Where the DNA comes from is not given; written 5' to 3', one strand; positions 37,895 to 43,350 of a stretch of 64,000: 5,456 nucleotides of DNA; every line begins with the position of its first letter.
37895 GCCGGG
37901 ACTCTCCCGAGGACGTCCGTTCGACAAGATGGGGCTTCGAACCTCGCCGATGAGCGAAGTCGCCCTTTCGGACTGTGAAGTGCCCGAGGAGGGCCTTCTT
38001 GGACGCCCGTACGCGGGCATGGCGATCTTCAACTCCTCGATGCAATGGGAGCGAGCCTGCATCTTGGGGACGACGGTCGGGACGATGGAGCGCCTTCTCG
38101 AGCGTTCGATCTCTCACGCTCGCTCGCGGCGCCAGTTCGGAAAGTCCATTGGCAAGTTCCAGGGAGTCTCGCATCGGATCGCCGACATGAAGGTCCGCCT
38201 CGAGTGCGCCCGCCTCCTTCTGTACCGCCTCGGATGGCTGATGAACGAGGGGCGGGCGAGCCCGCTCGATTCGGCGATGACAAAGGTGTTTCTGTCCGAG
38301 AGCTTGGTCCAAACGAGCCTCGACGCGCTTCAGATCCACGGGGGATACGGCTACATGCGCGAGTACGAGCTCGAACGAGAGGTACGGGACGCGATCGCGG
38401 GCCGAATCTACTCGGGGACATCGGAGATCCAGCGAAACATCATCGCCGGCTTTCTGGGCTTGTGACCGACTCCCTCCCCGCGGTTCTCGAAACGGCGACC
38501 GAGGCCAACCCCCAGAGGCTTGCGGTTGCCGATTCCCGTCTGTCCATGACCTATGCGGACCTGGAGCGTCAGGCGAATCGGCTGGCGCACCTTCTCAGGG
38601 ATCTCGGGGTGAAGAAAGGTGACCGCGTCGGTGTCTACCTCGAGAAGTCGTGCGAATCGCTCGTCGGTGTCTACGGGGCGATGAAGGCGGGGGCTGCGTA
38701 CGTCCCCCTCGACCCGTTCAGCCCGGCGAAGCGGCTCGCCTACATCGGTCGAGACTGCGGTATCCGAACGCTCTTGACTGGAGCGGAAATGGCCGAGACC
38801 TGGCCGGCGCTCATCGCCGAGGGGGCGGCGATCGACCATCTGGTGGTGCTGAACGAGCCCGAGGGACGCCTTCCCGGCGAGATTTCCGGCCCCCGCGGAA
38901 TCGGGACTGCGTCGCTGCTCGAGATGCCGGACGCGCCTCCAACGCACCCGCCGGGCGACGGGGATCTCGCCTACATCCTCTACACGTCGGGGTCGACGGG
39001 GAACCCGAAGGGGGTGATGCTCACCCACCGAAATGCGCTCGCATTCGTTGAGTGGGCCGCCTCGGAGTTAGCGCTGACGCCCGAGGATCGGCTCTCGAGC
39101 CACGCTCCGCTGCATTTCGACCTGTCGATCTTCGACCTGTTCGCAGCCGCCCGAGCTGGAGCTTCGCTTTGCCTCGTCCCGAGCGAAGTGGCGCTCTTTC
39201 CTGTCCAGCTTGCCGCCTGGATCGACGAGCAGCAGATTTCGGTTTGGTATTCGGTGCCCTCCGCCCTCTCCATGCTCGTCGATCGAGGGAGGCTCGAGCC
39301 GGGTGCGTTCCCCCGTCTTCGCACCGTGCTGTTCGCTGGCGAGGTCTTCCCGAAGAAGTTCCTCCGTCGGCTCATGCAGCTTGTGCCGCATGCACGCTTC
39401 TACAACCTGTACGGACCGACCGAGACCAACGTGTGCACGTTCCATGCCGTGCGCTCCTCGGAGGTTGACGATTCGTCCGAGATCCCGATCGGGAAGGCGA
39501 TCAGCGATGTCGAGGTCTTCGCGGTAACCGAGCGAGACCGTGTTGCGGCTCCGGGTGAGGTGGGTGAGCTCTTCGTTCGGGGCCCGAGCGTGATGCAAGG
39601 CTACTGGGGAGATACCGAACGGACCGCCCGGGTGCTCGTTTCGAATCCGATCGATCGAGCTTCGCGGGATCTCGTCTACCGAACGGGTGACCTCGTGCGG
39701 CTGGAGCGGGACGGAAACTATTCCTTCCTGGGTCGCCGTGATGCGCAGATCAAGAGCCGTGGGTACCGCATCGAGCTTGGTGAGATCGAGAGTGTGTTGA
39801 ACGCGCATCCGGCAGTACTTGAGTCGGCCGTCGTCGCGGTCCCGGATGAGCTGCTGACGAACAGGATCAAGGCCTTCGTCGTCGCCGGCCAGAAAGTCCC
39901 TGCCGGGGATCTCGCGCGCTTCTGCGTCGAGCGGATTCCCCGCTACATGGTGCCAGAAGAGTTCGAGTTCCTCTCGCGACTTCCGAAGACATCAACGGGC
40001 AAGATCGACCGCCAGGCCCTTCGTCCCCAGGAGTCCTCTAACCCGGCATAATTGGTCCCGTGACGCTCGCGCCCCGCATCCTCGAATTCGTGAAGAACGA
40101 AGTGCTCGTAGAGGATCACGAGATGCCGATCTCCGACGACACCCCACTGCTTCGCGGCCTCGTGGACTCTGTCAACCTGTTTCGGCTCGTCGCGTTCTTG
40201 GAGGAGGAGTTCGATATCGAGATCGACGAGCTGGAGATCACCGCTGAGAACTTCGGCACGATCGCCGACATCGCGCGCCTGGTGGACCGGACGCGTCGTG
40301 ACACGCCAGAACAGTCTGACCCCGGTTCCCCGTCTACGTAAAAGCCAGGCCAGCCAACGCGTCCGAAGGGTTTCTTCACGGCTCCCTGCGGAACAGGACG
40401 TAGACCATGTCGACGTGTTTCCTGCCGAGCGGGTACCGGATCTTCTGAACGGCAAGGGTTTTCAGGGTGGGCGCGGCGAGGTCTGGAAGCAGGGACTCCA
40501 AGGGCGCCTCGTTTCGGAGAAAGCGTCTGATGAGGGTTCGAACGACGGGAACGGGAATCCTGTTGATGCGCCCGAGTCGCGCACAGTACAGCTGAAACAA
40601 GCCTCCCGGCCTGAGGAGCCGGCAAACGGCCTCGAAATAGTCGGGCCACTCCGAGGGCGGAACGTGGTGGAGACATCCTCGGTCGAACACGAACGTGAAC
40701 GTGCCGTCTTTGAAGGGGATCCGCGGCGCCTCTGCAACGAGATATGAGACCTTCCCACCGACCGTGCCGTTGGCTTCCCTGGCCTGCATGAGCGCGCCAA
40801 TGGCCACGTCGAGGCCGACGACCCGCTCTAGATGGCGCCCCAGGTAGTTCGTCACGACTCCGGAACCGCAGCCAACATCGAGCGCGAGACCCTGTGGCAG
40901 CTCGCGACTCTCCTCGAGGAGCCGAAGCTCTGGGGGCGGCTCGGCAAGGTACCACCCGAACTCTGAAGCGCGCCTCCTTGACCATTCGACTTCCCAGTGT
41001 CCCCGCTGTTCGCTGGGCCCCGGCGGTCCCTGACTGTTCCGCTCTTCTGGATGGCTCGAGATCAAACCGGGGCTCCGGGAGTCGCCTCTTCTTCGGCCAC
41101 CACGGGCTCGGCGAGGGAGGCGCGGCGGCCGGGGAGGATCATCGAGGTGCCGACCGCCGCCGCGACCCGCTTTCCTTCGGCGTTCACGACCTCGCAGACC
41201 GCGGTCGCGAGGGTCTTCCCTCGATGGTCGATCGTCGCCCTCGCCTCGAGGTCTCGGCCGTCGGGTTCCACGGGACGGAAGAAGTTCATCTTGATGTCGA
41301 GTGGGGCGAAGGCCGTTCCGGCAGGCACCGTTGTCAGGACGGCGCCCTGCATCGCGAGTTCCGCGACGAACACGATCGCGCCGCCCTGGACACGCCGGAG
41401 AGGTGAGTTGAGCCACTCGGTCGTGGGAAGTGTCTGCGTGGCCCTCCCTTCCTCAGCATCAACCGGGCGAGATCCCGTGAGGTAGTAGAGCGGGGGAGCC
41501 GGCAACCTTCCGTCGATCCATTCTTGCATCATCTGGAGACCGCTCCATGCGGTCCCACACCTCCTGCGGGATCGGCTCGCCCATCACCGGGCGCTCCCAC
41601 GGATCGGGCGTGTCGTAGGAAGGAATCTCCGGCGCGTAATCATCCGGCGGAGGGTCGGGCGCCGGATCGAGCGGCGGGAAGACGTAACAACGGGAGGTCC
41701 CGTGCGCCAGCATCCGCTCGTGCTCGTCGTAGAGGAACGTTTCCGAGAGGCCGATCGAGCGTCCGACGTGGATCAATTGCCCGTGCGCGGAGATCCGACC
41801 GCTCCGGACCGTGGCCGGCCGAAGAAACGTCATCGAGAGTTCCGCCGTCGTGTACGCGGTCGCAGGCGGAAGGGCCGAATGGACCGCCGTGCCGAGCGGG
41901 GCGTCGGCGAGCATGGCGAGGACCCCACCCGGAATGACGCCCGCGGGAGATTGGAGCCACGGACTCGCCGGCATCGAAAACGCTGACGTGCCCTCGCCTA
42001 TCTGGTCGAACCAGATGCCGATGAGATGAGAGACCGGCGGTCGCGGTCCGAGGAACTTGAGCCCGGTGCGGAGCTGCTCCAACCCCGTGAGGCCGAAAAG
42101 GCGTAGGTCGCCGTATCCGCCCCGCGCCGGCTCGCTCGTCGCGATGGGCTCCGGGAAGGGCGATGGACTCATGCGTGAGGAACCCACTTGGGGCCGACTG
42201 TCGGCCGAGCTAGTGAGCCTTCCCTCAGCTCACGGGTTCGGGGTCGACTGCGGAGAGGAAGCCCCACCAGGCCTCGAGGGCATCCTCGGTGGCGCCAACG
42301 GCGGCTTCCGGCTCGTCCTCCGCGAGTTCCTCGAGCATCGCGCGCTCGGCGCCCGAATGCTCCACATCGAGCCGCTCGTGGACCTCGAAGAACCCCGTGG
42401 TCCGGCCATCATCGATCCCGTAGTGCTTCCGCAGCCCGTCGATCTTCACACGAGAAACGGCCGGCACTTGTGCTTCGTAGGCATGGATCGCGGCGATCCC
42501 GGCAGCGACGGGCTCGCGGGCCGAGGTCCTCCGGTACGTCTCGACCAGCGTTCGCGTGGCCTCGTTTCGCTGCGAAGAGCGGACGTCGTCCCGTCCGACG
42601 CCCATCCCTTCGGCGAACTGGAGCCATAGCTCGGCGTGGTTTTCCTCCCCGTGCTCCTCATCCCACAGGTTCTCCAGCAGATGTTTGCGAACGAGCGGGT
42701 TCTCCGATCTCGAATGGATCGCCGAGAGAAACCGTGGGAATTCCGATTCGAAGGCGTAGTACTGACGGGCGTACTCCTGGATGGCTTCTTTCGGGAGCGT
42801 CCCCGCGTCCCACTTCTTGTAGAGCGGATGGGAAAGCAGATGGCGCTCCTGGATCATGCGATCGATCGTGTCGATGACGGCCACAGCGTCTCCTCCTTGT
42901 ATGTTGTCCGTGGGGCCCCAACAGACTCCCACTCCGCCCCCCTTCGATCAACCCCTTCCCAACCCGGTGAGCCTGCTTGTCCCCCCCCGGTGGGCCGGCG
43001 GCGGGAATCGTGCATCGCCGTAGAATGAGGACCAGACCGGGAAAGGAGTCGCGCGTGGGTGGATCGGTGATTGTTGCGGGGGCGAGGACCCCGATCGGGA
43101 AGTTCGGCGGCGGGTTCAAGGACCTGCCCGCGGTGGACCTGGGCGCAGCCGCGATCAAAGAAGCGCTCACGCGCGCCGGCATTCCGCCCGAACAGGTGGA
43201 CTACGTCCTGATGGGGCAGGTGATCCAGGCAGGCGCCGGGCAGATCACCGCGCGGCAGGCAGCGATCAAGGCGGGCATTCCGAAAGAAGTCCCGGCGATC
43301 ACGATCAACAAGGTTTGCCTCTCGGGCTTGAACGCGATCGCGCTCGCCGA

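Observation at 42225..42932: CADD-family (Chlamydia pABA-synthase-like) diiron oxygenase in a high-GC genome, with sacrificial Tyr and Lys conserved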

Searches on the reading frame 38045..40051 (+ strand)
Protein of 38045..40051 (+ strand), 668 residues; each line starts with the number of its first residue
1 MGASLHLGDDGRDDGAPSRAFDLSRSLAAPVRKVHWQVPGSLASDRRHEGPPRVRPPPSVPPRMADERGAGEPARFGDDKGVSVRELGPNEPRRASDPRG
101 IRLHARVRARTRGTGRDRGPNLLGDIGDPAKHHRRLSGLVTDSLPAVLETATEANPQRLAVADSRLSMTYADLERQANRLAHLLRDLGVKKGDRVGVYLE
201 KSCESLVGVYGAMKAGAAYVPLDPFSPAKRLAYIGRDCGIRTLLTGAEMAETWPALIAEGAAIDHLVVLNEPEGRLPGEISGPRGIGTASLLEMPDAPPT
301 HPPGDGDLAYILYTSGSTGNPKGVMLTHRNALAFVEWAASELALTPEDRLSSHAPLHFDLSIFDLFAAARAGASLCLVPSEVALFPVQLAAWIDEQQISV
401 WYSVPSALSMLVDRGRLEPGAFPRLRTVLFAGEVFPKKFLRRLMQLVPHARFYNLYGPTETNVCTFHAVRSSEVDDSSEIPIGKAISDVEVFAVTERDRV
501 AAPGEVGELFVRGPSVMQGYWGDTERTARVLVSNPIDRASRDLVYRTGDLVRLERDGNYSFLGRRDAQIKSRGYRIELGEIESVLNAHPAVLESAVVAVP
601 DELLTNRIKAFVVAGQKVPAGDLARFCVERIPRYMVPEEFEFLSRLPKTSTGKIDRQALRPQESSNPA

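Call 9: search_protein_families(library=pfam, proteins=[window:38045-40051:+], max_evalue=0.001)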
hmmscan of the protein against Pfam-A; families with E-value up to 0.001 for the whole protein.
window:38045-40051:+ (668 aa): 2 families
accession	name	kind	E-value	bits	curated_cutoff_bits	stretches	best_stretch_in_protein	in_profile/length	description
PF00501.34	AMP-binding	-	2.1e-91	307.1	29.9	1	149-521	2-384/384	AMP-binding enzyme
PF13193.12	AMP-binding_C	-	3.3e-19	70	24.5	1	580-653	1-76/76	AMP-binding enzyme C-terminal domain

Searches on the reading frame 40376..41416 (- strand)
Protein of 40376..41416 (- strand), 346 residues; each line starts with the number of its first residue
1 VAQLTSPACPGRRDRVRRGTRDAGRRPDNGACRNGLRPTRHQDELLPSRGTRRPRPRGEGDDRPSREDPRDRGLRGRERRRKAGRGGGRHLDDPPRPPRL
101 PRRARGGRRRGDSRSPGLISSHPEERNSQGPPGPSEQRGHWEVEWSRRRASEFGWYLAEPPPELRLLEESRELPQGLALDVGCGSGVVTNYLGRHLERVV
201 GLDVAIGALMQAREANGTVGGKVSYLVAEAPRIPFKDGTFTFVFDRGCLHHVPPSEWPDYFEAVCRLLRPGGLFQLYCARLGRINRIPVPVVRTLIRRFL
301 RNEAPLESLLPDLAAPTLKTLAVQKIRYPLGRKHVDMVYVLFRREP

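Call 9: search_protein_families(library=pfam, proteins=[window:40376-41416:-], max_evalue=0.001)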
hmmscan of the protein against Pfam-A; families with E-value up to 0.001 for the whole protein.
window:40376-41416:- (346 aa): 8 families
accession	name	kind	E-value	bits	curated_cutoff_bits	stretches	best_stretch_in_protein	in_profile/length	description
PF13649.12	Methyltransf_25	-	4.2e-20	72.7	27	1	179-272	2-97/97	Methyltransferase domain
PF08241.18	Methyltransf_11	-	2.3e-19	70.2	21.2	1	179-274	1-93/95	Methyltransferase domain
PF08242.18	Methyltransf_12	-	8.5e-11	42.9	30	1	179-274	1-98/98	Methyltransferase domain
PF13489.12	Methyltransf_23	-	9e-09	35.7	27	1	178-274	26-114/164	Methyltransferase domain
PF05724.17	TPMT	-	8.1e-08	32.6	26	1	138-273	3-150/218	Thiopurine S-methyltransferase (TPMT)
PF13847.12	Methyltransf_31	-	2e-06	28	27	1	179-274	8-107/145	Methyltransferase domain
PF01209.24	Ubie_methyltran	-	0.00021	21.2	20.1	1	177-278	50-151/233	ubiE/COQ5 methyltransferase family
PF02353.26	CMAS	-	0.00025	20.9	27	1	175-278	62-166/273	Mycolic acid cyclopropane synthetase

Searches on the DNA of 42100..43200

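Call 45: search_rna_families(source=window, start=42100, end=43200, threshold=evalue, max_evalue=1)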
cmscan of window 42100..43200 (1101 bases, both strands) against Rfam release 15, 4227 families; matches with E-value up to 1: 0.
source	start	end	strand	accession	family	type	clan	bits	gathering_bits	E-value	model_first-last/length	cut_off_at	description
